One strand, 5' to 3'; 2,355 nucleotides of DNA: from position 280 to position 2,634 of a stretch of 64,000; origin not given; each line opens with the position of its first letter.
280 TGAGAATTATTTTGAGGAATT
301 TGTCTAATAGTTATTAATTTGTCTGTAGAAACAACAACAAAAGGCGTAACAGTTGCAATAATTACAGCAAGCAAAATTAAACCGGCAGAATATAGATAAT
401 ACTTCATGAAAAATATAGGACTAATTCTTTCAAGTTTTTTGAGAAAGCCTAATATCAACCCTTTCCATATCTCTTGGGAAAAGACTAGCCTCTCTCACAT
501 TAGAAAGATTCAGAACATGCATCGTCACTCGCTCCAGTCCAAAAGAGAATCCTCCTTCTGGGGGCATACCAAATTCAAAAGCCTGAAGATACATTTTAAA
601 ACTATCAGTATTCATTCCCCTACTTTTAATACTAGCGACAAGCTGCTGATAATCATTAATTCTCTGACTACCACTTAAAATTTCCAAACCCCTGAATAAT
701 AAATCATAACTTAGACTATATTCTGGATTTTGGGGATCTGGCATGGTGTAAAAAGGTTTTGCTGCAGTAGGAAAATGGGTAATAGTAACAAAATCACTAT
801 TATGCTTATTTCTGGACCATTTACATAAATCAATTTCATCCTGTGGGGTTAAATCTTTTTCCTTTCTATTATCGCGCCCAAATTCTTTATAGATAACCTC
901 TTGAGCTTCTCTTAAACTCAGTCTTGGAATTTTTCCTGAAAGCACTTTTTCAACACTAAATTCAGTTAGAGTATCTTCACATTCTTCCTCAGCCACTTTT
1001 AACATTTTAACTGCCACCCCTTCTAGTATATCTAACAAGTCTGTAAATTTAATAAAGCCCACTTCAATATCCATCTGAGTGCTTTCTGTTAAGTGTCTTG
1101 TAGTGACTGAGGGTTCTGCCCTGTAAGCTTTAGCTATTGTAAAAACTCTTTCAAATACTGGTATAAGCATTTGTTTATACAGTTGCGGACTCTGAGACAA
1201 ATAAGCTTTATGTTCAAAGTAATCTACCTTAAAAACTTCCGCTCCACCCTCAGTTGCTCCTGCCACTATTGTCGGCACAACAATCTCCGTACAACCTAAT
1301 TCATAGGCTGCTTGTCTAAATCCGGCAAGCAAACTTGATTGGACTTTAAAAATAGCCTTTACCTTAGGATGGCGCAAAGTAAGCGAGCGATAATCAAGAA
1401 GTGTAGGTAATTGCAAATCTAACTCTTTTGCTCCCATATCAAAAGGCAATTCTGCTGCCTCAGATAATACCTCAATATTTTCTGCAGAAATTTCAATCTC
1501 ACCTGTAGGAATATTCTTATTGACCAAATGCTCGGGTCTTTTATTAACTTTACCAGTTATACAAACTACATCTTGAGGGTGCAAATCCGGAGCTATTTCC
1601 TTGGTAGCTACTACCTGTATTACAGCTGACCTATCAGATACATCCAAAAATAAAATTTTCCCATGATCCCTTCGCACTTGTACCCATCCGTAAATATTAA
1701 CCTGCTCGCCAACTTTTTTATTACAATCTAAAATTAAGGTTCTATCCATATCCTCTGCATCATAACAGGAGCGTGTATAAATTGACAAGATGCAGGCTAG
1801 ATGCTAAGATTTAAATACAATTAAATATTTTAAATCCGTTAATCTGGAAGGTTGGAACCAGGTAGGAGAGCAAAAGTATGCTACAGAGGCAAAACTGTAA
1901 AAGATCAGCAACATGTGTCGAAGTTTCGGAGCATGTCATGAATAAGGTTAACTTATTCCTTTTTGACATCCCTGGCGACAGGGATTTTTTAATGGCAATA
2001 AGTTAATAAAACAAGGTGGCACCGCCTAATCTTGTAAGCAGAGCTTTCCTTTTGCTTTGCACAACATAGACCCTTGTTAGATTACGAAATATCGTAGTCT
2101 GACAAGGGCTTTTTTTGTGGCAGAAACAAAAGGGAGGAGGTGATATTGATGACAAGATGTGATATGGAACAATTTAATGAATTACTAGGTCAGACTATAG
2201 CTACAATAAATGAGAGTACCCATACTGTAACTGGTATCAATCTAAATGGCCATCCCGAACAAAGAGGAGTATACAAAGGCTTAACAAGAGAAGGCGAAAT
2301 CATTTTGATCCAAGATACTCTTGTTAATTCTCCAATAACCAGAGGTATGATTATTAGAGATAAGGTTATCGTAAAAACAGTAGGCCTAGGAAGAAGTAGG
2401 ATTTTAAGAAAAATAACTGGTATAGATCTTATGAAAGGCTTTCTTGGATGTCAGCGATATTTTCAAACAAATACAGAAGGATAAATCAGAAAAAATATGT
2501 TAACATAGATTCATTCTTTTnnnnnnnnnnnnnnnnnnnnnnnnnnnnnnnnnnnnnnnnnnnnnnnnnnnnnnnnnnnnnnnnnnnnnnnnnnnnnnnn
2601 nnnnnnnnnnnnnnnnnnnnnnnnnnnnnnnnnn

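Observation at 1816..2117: Second, diverged copy of the same T-box-like leader upstream of a paralogous small protein and transketolase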

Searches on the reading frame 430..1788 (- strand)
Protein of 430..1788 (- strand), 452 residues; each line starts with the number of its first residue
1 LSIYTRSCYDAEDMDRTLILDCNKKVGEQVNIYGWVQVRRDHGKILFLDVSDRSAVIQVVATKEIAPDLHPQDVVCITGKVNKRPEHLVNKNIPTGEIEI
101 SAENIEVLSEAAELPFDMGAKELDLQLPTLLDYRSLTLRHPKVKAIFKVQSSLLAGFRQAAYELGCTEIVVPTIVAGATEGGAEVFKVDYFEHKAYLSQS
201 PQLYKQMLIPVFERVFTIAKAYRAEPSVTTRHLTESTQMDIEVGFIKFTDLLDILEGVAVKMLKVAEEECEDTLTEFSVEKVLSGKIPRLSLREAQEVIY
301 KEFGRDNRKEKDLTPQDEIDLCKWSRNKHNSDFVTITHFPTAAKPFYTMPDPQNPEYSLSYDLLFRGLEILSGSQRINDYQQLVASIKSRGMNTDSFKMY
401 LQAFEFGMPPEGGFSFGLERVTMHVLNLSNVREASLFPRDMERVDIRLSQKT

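Call 12: search_protein_families(library=pfam, proteins=[window:430-1788:-], max_evalue=1)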
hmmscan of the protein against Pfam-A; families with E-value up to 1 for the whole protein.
window:430-1788:- (452 aa): 3 families
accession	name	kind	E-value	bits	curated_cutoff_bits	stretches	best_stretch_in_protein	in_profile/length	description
PF00152.25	tRNA-synt_2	-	8.1e-75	252.2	25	1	129-440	4-307/308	tRNA synthetases class II (D, K and N)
PF01336.31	tRNA_anti-codon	-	6.4e-16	58.5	27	1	30-108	1-75/75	OB-fold nucleic acid binding domain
PF01409.25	tRNA-synt_2d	-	0.027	14.4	19.8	0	214-263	104-154/246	tRNA synthetases class II core domain (F)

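Call 29: find_encoding_contigs(protein=window:430-1788:-, flank=10000, max_places=3)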
Protein window:430-1788:- (452 aa): no gene with exactly this product is on record in the collection.

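Call 31: find_encoding_contigs(protein=window:430-1749:-, flank=10000, max_places=3)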
Protein window:430-1749:- (439 aa): 3 contigs read that carry it; 3 places shown.
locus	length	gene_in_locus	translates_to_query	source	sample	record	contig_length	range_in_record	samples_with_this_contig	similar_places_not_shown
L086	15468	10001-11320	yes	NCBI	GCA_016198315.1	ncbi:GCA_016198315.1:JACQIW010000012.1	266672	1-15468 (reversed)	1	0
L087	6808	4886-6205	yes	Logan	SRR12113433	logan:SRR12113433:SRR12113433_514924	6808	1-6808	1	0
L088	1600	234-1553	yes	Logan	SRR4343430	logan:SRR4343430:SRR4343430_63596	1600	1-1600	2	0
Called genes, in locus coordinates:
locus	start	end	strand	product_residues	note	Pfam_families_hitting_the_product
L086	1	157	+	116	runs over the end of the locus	PF18908:DUF5663 (faint)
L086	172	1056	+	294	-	PF07549:Sec_GG, PF02355:SecD_SecF_C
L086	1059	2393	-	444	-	PF01743:PolyA_pol, PF12627:PolyA_pol_RNAbd, PF01966:HD (weak), PF13735:tRNA_NucTran2_2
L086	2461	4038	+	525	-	PF01368:DHH, PF02272:DHHA1, PF17768:RecJ_OB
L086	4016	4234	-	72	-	-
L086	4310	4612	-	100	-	-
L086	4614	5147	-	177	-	-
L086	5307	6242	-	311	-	PF00800:PDT, PF01842:ACT (weak)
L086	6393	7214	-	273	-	PF00793:DAHP_synth_1, PF03102:NeuB (faint)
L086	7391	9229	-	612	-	PF00456:Transketolase_N, PF13292:DXP_synthase_N, PF02779:Transket_pyr, PF02780:Transketolase_C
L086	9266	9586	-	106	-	-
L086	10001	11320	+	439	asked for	PF01336:tRNA_anti-codon, PF00152:tRNA-synt_2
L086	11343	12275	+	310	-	PF00768:Peptidase_S11, PF02113:Peptidase_S13 (weak), PF13354:Beta-lactamase2 (weak)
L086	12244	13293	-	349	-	-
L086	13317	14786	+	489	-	PF00749:tRNA-synt_1c, PF19269:Anticodon_2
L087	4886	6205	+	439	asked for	PF01336:tRNA_anti-codon, PF00152:tRNA-synt_2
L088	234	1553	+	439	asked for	PF01336:tRNA_anti-codon, PF00152:tRNA-synt_2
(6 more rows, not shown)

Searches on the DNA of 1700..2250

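Call 4: search_rna_families(source=window, start=1700, end=2250, threshold=evalue, max_evalue=10, show_alignments=5)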
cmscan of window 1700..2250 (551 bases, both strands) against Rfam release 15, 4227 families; matches with E-value up to 10: 8.
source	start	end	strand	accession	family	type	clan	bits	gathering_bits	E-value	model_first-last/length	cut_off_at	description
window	2044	2138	+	RF04136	MIR1862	Gene; miRNA;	-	24.8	84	0.016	1-90/90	no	MIR1862 microRNA precursor family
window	2060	2119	+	RF04151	MIR4387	Gene; miRNA;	CL00144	23.1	84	0.034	24-83/109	no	MIR4387 microRNA precursor family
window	1915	1991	+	RF00368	sroB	Gene; sRNA;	-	21.9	44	2.7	1-83/83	no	sroB RNA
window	1830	2054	+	RF00230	T-box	Cis-reg; leader;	-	19.3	93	0.041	1-219/219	no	T-box leader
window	2055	2126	+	RF04097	MIR2630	Gene; miRNA;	-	19.1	144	0.21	1-229/229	no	MIR2630 microRNA precursor family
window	2074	2114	+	RF01403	STnc290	Gene; sRNA;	-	17.3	60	2.4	1-65/65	no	STnc290 Hfq binding RNA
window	2070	2108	-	RF04151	MIR4387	Gene; miRNA;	CL00144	16.9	84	1.5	35-73/109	no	MIR4387 microRNA precursor family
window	1997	2147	+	RF01743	leu-phe_leader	Cis-reg; leader;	-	15.5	70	7.8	1-162/162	no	leu/phe leader RNA from Lactococcus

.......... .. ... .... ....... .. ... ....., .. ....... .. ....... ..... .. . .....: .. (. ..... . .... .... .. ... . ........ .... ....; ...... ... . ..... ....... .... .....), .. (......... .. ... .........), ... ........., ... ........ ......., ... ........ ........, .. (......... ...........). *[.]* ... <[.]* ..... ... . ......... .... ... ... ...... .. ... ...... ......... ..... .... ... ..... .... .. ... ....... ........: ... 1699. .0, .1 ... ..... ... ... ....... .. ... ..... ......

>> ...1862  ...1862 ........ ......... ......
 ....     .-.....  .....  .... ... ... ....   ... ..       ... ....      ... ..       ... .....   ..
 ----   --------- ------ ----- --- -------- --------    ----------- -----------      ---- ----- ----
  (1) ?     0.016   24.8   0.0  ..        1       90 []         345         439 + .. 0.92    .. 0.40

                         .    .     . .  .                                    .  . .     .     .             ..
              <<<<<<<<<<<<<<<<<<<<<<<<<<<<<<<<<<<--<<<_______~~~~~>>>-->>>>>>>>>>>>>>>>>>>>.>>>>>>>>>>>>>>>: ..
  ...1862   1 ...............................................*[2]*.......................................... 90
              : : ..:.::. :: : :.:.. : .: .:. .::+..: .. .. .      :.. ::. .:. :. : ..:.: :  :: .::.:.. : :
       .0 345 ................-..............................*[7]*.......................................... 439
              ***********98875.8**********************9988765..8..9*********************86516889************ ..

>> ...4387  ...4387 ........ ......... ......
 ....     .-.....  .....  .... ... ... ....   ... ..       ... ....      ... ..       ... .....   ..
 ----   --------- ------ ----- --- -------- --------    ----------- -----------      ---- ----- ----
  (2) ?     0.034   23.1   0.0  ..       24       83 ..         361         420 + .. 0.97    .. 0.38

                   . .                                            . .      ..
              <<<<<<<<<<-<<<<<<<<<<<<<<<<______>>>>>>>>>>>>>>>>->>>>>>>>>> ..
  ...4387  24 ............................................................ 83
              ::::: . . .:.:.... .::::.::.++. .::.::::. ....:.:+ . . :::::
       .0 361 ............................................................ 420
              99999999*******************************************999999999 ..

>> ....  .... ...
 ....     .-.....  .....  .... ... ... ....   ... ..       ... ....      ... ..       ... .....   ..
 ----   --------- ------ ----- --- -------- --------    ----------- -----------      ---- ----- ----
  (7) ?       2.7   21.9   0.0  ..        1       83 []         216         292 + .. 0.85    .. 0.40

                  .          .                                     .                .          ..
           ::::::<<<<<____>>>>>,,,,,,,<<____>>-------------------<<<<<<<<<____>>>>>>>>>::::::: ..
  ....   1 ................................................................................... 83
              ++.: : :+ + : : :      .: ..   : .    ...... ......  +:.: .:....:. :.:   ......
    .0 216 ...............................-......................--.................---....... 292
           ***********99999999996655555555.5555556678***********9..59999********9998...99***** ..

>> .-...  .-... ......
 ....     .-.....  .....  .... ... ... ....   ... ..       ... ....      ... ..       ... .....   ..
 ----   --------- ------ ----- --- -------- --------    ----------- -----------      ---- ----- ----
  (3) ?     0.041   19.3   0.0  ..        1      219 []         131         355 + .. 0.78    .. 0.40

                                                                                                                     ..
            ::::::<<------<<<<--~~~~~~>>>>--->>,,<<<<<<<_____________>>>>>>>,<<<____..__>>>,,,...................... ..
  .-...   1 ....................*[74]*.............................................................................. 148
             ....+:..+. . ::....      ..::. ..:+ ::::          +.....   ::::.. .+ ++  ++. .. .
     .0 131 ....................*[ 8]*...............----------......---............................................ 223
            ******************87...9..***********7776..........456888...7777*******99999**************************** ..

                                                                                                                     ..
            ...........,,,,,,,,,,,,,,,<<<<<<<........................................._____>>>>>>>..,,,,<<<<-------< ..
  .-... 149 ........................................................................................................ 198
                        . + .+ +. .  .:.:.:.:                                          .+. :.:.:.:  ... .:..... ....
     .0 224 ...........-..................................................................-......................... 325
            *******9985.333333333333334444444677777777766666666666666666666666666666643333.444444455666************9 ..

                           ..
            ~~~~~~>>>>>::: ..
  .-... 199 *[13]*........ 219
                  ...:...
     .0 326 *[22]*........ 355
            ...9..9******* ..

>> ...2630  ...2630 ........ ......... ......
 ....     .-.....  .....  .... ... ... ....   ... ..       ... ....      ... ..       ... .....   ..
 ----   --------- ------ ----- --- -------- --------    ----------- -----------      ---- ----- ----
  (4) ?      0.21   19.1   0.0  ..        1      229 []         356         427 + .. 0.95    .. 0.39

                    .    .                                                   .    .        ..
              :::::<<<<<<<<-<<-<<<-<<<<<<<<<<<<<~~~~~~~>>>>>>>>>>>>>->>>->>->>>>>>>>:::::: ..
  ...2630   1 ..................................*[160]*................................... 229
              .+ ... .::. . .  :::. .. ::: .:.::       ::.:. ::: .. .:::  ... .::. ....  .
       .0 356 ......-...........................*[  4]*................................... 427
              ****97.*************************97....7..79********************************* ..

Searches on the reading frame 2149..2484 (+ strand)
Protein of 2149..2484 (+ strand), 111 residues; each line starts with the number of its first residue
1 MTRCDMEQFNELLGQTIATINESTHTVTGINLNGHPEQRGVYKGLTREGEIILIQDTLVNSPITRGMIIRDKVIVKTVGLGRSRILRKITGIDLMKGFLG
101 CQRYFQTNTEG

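Call 12: search_protein_families(library=pfam, proteins=[window:2149-2484:+], max_evalue=1)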
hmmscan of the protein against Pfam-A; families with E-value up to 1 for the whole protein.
window:2149-2484:+ (111 aa): 1 family
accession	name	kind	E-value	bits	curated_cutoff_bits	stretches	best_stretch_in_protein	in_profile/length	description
PF25726.1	UL148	-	0.23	10.8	27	1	17-81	185-249/327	Cytomegalovirus endoplasmic reticulum-resident glycoprotein UL148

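Call 16: find_homologous_proteins(query=window:2149-2484:+, max_evalue=0.01)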
Query window:2149-2484:+ (111 aa): 1 proteins with E <= 0.01 among 1 candidates.
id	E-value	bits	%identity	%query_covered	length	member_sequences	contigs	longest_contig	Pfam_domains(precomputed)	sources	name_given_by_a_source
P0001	5.2e-62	224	100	95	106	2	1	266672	-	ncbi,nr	ncbi:hypothetical protein HY383_00775 [Candidatus Daviesbacteria bacterium]|nr:hypothetical protein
